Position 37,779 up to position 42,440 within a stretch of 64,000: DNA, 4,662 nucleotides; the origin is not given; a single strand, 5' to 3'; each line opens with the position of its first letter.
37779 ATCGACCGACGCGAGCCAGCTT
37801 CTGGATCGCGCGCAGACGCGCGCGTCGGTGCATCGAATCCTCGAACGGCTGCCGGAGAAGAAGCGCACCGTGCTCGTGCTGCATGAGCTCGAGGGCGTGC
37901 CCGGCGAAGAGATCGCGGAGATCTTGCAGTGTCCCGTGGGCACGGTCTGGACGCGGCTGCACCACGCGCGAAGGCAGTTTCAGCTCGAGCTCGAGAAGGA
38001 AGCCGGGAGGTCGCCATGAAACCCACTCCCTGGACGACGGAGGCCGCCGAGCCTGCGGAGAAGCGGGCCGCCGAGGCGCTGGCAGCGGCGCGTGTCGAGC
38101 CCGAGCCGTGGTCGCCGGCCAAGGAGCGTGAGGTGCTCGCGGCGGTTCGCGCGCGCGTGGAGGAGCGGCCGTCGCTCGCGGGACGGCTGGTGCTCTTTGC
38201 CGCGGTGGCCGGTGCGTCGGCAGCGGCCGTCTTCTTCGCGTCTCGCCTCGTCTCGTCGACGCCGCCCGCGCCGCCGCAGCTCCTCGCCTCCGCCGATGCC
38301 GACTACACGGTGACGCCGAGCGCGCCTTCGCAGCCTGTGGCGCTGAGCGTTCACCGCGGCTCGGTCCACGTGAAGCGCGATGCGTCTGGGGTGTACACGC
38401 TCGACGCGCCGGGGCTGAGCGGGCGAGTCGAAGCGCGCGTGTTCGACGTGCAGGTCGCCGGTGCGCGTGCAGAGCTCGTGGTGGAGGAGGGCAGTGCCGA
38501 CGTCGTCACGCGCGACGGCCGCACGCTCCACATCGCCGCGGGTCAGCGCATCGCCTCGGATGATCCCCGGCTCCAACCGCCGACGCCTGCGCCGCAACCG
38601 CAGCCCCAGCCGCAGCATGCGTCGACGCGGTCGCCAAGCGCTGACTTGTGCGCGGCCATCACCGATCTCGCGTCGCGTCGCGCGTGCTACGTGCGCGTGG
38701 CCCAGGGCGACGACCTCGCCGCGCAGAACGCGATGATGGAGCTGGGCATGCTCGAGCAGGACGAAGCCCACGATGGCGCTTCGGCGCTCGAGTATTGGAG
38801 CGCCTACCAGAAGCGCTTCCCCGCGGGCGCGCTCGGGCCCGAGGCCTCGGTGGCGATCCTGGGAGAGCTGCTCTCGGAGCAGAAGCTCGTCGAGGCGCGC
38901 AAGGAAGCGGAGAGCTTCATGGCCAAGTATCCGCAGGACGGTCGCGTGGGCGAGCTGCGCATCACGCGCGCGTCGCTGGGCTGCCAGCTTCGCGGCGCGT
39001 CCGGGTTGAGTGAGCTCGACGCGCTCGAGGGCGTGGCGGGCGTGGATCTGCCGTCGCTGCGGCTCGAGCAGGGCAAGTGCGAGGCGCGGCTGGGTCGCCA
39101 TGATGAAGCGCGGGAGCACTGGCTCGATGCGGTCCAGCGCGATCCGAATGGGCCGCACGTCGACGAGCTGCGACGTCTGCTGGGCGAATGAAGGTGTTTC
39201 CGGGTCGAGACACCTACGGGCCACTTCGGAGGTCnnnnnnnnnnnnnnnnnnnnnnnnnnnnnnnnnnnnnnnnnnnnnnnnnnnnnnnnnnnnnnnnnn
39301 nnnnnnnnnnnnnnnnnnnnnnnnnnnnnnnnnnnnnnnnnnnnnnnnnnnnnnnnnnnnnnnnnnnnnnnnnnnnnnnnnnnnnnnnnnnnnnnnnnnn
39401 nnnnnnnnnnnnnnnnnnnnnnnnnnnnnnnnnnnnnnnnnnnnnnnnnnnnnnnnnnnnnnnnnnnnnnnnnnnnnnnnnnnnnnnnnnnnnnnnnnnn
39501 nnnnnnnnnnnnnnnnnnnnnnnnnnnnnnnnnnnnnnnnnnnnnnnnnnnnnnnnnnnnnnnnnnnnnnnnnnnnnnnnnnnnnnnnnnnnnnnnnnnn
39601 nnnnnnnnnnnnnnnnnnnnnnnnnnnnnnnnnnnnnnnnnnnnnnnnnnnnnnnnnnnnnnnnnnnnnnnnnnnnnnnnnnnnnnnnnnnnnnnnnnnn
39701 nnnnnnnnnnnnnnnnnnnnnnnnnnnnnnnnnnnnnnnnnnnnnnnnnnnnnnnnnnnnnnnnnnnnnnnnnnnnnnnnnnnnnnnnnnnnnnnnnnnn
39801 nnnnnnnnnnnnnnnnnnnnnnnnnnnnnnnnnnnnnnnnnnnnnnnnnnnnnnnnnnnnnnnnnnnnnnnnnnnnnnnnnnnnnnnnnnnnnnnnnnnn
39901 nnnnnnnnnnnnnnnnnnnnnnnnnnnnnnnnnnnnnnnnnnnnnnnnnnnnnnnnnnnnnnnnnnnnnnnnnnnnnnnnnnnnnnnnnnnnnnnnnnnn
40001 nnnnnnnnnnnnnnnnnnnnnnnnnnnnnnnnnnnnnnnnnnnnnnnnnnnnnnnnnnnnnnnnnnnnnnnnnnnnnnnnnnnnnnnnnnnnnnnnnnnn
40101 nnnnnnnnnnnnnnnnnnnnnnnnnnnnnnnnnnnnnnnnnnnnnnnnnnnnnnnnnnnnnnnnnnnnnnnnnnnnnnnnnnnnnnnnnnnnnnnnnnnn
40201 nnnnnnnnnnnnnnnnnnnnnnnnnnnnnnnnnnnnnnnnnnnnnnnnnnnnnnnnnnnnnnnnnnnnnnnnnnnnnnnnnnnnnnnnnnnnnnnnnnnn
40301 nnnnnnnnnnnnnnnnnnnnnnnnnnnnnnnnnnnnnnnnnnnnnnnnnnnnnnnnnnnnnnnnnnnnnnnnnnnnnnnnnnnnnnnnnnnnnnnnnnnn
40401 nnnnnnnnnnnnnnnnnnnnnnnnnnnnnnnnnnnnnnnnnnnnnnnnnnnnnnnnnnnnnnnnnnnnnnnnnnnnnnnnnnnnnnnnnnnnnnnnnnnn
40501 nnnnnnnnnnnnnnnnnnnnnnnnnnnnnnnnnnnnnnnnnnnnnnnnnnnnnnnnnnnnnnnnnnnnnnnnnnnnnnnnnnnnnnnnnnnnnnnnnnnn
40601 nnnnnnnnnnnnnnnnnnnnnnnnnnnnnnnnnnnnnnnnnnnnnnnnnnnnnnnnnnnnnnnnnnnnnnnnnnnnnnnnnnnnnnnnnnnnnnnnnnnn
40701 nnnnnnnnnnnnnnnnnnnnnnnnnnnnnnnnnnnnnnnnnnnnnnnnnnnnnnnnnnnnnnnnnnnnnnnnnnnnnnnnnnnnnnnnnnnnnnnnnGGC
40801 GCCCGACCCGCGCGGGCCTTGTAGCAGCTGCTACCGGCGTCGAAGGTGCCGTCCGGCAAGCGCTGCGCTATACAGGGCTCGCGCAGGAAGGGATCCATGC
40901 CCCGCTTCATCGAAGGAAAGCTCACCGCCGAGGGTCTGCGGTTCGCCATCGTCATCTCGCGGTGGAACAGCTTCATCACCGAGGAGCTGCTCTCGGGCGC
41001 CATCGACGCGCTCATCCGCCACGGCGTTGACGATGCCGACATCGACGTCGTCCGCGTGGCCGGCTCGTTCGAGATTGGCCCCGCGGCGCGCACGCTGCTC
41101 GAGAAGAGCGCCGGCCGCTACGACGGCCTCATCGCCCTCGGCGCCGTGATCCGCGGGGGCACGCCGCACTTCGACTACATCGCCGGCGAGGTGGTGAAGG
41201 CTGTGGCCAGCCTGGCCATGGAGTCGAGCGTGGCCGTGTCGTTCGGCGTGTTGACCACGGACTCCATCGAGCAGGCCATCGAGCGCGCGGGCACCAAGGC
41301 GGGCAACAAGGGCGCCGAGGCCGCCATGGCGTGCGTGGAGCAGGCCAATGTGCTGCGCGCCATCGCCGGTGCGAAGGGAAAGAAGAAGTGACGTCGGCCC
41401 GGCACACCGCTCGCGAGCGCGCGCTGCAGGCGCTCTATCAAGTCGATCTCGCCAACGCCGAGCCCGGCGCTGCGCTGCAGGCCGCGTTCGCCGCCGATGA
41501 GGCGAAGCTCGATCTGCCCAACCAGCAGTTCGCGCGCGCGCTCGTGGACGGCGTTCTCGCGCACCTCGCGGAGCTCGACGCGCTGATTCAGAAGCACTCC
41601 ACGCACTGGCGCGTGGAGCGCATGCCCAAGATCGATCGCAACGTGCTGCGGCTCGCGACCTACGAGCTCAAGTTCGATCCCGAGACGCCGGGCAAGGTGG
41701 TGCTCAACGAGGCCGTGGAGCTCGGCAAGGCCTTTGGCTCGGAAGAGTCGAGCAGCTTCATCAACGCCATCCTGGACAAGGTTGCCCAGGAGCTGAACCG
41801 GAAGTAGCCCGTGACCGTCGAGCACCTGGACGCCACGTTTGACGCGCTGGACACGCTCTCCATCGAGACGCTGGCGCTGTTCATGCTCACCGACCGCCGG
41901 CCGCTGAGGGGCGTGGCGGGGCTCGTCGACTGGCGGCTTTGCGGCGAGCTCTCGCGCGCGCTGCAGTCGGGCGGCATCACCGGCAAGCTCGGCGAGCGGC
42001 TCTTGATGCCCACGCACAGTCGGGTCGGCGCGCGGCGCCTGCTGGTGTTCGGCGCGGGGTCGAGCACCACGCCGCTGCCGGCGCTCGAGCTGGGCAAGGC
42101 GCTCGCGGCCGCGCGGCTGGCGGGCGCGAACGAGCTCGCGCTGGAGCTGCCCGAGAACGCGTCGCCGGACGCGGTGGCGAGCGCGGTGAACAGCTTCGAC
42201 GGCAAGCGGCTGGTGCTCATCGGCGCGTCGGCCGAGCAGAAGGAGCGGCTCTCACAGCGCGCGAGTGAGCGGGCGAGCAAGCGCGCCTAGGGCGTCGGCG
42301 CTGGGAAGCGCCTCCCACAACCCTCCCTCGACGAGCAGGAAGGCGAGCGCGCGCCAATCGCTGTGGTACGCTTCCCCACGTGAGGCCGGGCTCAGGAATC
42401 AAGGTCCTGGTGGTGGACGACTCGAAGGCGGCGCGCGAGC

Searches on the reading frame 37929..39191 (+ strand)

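Call 26: search_protein_families(library=pfam, proteins=[window:37929-39191:+], max_evalue=0.001)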
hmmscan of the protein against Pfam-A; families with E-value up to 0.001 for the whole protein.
window:37929-39191:+ (420 aa): 1 family
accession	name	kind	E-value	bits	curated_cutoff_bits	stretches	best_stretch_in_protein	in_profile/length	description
PF13174.12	TPR_6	-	0.00053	20.9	26.3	0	379-407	4-32/33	Tetratricopeptide repeat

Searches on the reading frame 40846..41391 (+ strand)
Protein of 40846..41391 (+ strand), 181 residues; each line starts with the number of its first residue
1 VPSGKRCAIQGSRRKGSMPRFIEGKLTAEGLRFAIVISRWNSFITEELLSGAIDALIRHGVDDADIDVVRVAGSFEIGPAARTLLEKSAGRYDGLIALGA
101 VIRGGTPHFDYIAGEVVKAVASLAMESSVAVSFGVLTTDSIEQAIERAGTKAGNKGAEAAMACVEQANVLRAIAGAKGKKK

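Call 26: search_protein_families(library=pfam, proteins=[window:40846-41391:+], max_evalue=0.001)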
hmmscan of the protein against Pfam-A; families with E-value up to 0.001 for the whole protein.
window:40846-41391:+ (181 aa): 1 family
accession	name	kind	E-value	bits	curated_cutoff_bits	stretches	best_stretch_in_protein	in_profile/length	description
PF00885.24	DMRL_synthase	-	1.6e-53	180.8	26.7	1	30-170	1-138/139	6,7-dimethyl-8-ribityllumazine synthase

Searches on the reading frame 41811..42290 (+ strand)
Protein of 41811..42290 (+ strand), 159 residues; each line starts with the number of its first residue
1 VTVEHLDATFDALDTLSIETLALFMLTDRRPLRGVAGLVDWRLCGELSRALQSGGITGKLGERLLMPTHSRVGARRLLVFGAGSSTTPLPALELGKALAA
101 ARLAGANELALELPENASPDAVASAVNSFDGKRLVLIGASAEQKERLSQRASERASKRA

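Call 26: search_protein_families(library=pfam, proteins=[window:41811-42290:+], max_evalue=0.001)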
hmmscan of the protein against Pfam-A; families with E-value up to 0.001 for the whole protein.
window:41811-42290:+ (159 aa): 1 family
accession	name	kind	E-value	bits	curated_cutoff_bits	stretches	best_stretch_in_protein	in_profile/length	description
PF02789.23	Peptidase_M17_N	-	1.4e-08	35.1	23.4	1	28-125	6-111/129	Cytosol aminopeptidase family, N-terminal domain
